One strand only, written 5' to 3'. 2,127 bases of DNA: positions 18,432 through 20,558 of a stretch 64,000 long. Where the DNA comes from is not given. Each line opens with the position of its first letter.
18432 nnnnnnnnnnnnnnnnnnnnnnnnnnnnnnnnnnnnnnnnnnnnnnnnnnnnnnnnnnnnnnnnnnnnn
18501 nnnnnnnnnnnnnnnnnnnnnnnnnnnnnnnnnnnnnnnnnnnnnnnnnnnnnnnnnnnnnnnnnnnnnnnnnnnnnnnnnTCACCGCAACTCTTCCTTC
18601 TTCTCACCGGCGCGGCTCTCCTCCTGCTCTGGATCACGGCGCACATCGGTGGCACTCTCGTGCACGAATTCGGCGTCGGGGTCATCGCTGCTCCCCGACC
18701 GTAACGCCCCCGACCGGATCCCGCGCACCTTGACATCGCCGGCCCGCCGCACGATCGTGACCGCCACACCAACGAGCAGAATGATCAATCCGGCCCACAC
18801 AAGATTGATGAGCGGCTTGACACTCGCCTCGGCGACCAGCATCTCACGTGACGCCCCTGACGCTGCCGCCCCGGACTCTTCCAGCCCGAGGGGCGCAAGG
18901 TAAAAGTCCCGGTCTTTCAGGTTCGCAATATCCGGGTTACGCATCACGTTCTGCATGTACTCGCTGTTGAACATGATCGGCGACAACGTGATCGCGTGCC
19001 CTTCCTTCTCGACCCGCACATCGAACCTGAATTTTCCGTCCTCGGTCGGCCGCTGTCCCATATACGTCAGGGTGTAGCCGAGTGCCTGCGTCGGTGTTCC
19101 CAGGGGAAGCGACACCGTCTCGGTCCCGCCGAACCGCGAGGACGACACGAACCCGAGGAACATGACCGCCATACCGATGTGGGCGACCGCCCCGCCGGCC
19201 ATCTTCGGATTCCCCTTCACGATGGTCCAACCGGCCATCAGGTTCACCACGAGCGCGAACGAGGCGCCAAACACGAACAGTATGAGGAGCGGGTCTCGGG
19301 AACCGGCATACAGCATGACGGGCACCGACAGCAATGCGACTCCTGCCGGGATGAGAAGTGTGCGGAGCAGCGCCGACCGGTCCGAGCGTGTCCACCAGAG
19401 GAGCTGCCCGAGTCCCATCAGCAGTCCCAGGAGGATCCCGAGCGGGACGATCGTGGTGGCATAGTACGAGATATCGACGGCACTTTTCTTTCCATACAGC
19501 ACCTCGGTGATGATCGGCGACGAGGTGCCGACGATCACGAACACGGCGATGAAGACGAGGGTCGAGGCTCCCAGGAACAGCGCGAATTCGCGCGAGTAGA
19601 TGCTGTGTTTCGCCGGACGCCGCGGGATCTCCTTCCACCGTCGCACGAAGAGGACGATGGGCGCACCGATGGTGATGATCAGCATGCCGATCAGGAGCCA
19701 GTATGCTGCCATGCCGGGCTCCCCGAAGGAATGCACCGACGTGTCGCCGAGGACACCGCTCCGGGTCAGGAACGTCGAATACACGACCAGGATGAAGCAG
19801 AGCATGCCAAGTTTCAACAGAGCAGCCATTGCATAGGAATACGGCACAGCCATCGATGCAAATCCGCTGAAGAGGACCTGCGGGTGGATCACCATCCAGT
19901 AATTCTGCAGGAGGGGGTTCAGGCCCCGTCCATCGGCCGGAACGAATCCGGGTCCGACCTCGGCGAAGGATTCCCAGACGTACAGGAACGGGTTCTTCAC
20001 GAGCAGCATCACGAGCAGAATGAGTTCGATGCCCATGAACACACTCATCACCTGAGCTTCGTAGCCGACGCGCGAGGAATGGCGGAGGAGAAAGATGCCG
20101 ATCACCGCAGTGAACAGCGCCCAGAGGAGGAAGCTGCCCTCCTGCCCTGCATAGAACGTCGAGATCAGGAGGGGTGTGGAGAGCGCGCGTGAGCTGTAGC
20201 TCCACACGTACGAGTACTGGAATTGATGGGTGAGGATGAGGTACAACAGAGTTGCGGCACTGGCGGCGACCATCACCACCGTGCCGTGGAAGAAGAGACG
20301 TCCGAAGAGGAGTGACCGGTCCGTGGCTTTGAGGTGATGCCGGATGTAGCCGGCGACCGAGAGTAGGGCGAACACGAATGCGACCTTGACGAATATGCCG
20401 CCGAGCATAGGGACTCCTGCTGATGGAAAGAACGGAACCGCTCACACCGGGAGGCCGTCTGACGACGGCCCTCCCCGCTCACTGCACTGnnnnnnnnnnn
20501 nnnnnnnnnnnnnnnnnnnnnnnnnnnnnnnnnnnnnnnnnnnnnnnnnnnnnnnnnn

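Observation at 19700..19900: CcmF lacks the WWD domain and first TM heme-b histidine (in-frame gap of ~85-90 aa)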

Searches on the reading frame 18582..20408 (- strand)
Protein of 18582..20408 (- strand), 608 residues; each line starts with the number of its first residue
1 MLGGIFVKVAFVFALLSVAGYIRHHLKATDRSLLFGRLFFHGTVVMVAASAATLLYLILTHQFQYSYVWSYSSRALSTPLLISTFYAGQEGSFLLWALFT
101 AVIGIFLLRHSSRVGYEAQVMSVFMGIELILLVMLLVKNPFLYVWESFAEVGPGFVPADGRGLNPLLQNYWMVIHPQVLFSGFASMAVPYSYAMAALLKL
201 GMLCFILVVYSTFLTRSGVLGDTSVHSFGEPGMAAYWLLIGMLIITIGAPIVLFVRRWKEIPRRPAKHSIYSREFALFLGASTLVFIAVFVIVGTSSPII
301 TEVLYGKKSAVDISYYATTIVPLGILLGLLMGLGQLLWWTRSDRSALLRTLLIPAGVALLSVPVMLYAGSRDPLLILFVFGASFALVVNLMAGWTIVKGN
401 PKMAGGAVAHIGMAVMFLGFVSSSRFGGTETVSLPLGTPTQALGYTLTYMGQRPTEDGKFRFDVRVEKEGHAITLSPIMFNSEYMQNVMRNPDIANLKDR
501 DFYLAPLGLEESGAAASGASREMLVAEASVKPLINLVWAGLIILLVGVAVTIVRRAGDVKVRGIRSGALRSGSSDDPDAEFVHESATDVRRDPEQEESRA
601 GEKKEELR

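Call 3: search_protein_families(library=pfam, proteins=[window:18582-20408:-], max_evalue=0.01)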
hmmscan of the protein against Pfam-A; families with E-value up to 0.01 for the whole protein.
window:18582-20408:- (608 aa): 2 families
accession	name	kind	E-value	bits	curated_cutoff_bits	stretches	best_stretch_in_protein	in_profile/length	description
PF16327.10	CcmF_C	-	3.5e-31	109.1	28.7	1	241-553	2-321/323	Cytochrome c-type biogenesis protein CcmF C-terminal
PF01578.25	Cytochrom_C_asm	-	0.00044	20.4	29.9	1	90-198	5-98/212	Cytochrome C assembly protein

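Call 4: search_solved_structures(query=window:18582-20408:-, show_alignments=2, max_evalue=0.001)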
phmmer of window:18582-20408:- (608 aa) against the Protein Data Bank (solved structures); distinct sequences matched with E-value up to 0.001: 1.
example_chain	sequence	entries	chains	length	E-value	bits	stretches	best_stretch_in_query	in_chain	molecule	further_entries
6zmq_A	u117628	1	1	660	9.1e-34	120.1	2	203-540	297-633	Cytochrome C-type biogenesis protein ccmF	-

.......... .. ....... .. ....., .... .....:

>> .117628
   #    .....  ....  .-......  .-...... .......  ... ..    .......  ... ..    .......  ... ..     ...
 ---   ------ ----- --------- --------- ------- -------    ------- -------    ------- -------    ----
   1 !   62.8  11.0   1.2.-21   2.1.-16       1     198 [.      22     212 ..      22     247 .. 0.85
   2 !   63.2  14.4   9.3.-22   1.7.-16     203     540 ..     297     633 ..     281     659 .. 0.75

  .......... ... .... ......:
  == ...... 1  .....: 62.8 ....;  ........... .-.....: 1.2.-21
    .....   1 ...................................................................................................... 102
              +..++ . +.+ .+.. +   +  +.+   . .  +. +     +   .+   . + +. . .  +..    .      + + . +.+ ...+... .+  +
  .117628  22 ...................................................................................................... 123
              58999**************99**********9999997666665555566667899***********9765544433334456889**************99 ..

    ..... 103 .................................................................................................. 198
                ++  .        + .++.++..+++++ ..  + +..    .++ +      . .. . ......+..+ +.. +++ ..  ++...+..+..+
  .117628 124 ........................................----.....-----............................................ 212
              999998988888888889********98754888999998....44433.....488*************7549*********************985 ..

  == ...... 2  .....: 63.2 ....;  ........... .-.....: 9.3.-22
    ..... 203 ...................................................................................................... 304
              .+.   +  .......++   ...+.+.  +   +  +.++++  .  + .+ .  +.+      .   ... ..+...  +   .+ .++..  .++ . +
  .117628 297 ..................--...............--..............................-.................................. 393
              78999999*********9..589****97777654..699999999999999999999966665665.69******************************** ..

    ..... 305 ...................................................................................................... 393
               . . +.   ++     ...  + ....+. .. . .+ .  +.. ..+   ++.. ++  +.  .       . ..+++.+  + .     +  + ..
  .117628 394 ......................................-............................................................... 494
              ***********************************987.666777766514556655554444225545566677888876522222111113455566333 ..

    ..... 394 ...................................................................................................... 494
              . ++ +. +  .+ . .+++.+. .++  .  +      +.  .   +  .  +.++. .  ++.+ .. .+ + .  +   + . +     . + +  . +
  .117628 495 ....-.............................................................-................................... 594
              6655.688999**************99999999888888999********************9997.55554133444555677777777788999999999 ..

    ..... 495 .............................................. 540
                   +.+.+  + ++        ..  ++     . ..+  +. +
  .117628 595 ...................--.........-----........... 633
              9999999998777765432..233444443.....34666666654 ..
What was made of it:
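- Closest known: Canonical bacterial CcmF heme lyase. Same: It is collinear over both halves with 6ZMQ (E = 9e-34, call 4).
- Checked: About 84 residues of the structure therefore have no counterpart (call 4).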

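Call 5: find_homologous_proteins(query=window:18582-20408:-, max_evalue=1e-10)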
Query window:18582-20408:- (608 aa): 7925 proteins with E <= 1e-10 among 8000 candidates; the best 120 are listed.
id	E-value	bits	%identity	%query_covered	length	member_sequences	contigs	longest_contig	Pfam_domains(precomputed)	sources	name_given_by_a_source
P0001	0.0e+0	1329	100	100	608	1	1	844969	PF16327.11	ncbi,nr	ncbi:MAG: hypothetical protein IPI01_03050 [Ignavibacteriae bacterium]|nr:hypothetical protein [Igna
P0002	0.0e+0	1282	98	68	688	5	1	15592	PF16327.11,PF01578.26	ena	-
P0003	0.0e+0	1199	88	68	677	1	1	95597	PF16327.11,PF01578.26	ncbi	-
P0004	0.0e+0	1158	85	67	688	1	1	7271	PF16327.11,PF01578.26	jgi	jgi:cytochrome c-type biogenesis protein CcmF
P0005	0.0e+0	1077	76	66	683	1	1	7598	PF16327.11,PF01578.26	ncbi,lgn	-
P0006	0.0e+0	1075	78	67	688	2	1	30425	PF16327.11,PF01578.26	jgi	jgi:cytochrome c-type biogenesis protein CcmF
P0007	0.0e+0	1066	75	68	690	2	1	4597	PF16327.11,PF01578.26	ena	-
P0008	8.8e-285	964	68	68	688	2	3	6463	PF16327.11,PF01578.26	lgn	-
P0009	6.1e-270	915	65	68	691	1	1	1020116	PF16327.11,PF01578.26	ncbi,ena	-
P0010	6.6e-267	905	64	68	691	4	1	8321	PF16327.11,PF01578.26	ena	-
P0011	1.8e-260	884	63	68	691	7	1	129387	PF16327.11,PF01578.26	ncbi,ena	-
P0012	1.6e-246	838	62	67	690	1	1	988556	PF16327.11,PF01578.26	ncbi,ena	-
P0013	1.6e-242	824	60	63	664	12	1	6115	PF16327.11,PF01578.26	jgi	-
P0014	1.1e-228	779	85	68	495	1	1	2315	PF16327.11,PF01578.26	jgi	jgi:cytochrome c-type biogenesis protein CcmF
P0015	2.2e-226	771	56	65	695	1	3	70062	PF16327.11,PF01578.26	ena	-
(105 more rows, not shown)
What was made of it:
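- All 119 other listed homologues carry both Pfam domains (call 5).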

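Call 8: find_encoding_contigs(protein=P0002, flank=8000, max_places=5)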
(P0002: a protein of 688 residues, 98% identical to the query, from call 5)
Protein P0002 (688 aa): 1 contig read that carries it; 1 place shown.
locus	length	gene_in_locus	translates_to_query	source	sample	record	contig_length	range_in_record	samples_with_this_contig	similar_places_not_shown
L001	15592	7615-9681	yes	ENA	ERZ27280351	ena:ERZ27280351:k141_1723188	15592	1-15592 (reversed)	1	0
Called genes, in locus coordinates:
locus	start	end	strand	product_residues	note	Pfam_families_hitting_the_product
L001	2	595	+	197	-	?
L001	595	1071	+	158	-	PF03061:4HBT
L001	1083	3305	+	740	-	PF01839:FG-GAP (faint), PF13517:FG-GAP_3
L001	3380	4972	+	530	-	PF19527:DUF6055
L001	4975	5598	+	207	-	PF00005:ABC_tran, PF13304:AAA_21 (faint)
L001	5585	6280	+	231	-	PF03379:CcmB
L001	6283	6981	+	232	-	PF01578:Cytochrom_C_asm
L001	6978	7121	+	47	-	PF20077:CcmD_alt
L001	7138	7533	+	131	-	PF03100:CcmE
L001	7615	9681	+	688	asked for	PF01578:Cytochrom_C_asm, PF16327:CcmF_C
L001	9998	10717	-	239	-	PF02585:PIG-L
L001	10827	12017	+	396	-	PF13742:tRNA_anti_2, PF01336:tRNA_anti-codon, PF02601:Exonuc_VII_L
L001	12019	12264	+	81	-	PF02609:Exonuc_VII_S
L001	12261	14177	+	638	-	PF13292:DXP_synthase_N, PF02779:Transket_pyr, PF02780:Transketolase_C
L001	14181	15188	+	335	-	PF01408:GFO_IDH_MocA, PF03447:NAD_binding_3, PF02894:GFO_IDH_MocA_C, PF22725:GFO_IDH_MocA_C3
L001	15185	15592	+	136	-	?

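Call 9: find_encoding_contigs(protein=P0003, flank=8000, max_places=3)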
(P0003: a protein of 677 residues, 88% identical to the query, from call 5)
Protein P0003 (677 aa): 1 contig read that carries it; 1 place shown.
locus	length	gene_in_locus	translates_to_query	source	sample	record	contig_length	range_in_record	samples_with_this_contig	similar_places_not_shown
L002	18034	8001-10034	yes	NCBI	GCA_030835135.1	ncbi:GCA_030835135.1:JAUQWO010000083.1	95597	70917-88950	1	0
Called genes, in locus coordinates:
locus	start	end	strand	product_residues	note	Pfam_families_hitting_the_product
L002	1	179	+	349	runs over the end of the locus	PF09587:PGA_cap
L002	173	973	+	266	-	PF13432:TPR_16 (faint), PF13525:YfiO, PF13174:TPR_6 (faint)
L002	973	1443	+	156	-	PF03061:4HBT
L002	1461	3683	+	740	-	PF13517:FG-GAP_3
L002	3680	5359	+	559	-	PF19527:DUF6055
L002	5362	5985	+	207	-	PF00005:ABC_tran, PF13191:AAA_16 (weak), PF13304:AAA_21 (faint)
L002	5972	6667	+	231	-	PF03379:CcmB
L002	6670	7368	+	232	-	PF01578:Cytochrom_C_asm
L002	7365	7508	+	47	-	PF20077:CcmD_alt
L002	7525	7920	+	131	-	PF03100:CcmE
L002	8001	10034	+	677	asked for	PF01578:Cytochrom_C_asm, PF16327:CcmF_C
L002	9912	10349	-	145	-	PF09990:DUF2231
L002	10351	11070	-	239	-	PF02585:PIG-L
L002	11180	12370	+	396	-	PF13742:tRNA_anti_2, PF01336:tRNA_anti-codon, PF02601:Exonuc_VII_L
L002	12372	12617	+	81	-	PF02609:Exonuc_VII_S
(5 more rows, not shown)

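Call 15: find_related_loci(query=P0002, collection=genome_contigs, flank=4000)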
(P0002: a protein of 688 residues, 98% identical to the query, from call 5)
Query P0002 (688 aa) in genome_contigs; peptide patterns used: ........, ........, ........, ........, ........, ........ (x = any residue, [..] = any of these).
600 stretches matched a pattern (row limit reached: there are more); 597 encode a relative of the query (tblastn E <= 1e-3); the best 80 are kept; 80 distinct loci.
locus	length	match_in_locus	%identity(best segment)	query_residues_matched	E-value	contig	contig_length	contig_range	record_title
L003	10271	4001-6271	56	1-685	0e+0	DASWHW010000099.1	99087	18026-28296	MAG TPA_asm: Bacteroidota bacterium isolate SMAG_U2852 k141_114282, whole genome shotgun sequence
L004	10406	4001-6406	56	1-688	0e+0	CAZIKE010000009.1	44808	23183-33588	MAG TPA_asm: uncultured Chitinophagales bacterium isolate SRP290908_co1_392 genome assembly, contig: NODE_899_length_448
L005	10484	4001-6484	60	1-688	0e+0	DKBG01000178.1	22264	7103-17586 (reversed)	MAG TPA_asm: Ignavibacteria bacterium UBA6906 UBA6906_contig_36036, whole genome shotgun sequence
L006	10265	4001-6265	55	1-688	0e+0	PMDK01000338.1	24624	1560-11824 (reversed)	MAG: Ignavibacteriae bacterium isolate fen_1286 73.20120700_E2X.266_contig_136871, whole genome shotgun sequence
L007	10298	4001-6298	52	1-640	0e+0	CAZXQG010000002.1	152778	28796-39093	MAG TPA_asm: uncultured Chitinophagaceae bacterium isolate binchicken_co54_503 genome assembly, contig: NODE_86_length_1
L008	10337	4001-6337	51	1-646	0e+0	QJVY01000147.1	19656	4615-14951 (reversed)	MAG: Ignavibacteria bacterium isolate SZUA-254 scaffold_4138, whole genome shotgun sequence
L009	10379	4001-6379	54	6-687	0e+0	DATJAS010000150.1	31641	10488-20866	MAG TPA_asm: Bacteroidota bacterium isolate SMAG_U15333 k141_4787150, whole genome shotgun sequence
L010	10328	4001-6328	48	16-683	0e+0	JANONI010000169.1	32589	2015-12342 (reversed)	MAG: Bacteroidota bacterium isolate VAR_43_metabat_429 VAR_43_k141_4526500, whole genome shotgun sequence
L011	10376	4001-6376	46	2-677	2e-171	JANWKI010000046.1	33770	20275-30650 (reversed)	MAG: Ignavibacteria bacterium isolate CRAIB_MAG89 c_000000035347, whole genome shotgun sequence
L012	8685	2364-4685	54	1-638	0e+0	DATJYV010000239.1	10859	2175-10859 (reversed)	MAG TPA_asm: Bacteroidota bacterium isolate SMAG_U15161 k141_1817795, whole genome shotgun sequence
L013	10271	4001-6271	45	1-639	4e-168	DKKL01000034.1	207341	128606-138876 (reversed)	MAG TPA_asm: Ignavibacteria bacterium UBA6667 UBA6667_contig_677, whole genome shotgun sequence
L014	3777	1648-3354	48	37-593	1e-169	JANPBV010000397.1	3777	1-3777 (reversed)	MAG: Ignavibacteria bacterium isolate VAR_78_metabat_615 VAR_78_k141_785469, whole genome shotgun sequence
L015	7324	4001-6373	42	1-635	2e-157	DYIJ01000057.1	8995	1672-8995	MAG TPA_asm: Ignavibacterium album isolate TT109_32_7 Afr_mines_TT109_1401_length_8995_cov_3_254139, whole genome shotgu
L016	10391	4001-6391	43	1-640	7e-154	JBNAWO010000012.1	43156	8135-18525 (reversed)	MAG: Ignavibacteria bacterium isolate Kamch4342-D-MF-066 bin16.fa-12, whole genome shotgun sequence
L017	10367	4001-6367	42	7-638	2e-150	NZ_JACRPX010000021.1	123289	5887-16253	MAG: Ignavibacterium album isolate NC_groundwater_1998_Pr3_S-0.65um_35_12 SR2-18-Sp65_coassembly_scaffold_290345, whole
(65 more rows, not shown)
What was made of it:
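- On Split CcmF (CcmFN2-like or CcmF1/F2-like): The genome_contigs scan was saturated by distant relatives (call 15).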

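Call 18: find_encoding_contigs(protein=P0001, flank=1000, max_places=3)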
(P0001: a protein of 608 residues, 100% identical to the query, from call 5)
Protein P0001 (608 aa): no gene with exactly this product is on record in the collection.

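Call 19: find_encoding_contigs(protein=P0004, flank=3000, max_places=2)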
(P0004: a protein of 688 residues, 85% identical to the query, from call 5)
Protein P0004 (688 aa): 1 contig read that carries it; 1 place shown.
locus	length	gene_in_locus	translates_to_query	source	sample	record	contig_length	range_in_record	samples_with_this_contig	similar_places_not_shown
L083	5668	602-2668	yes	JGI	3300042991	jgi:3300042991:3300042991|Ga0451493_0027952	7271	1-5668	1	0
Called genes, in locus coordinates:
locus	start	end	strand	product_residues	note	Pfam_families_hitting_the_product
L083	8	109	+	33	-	-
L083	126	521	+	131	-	PF03100:CcmE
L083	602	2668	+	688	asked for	PF01578:Cytochrom_C_asm, PF16327:CcmF_C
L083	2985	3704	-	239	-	PF02585:PIG-L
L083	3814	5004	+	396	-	PF13742:tRNA_anti_2, PF01336:tRNA_anti-codon, PF02601:Exonuc_VII_L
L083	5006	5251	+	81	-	PF02609:Exonuc_VII_S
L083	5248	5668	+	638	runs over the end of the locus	PF13292:DXP_synthase_N, PF02779:Transket_pyr, PF02780:Transketolase_C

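Call 20: find_encoding_contigs(protein=P0005, flank=3000, max_places=2)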
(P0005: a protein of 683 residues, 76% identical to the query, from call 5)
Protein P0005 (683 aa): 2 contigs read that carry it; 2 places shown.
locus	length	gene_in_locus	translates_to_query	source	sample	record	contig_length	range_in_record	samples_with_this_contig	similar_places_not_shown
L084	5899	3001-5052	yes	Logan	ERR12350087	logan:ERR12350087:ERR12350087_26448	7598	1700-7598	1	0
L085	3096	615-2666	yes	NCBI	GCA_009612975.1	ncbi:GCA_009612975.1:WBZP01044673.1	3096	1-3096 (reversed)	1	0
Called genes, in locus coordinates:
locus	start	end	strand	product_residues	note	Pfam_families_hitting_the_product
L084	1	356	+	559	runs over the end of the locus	PF19527:DUF6055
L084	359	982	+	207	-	PF13555:AAA_29 (faint), PF00005:ABC_tran, PF13191:AAA_16 (weak), PF13304:AAA_21 (faint)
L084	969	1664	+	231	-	PF03379:CcmB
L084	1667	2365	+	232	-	PF01578:Cytochrom_C_asm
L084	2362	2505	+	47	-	PF20077:CcmD_alt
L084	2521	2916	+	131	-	PF03100:CcmE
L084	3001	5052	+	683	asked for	PF01578:Cytochrom_C_asm, PF16327:CcmF_C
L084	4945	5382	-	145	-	PF09990:DUF2231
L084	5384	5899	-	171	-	?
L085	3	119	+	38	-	?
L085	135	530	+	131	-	PF03100:CcmE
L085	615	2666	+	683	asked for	PF01578:Cytochrom_C_asm, PF16327:CcmF_C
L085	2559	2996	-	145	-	PF09990:DUF2231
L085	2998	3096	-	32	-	?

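Call 21: find_encoding_contigs(protein=P0007, flank=3000, max_places=2)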
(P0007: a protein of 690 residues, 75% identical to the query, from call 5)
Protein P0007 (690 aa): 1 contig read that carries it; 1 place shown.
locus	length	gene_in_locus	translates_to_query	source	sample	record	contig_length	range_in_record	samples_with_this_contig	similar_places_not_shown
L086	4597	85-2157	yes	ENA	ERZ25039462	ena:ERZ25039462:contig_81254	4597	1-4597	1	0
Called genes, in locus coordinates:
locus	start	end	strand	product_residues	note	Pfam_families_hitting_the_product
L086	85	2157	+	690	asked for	PF01578:Cytochrom_C_asm, PF16327:CcmF_C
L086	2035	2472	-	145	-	PF09990:DUF2231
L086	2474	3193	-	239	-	PF02585:PIG-L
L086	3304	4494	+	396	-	PF13742:tRNA_anti_2, PF01336:tRNA_anti-codon, PF02601:Exonuc_VII_L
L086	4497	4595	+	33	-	?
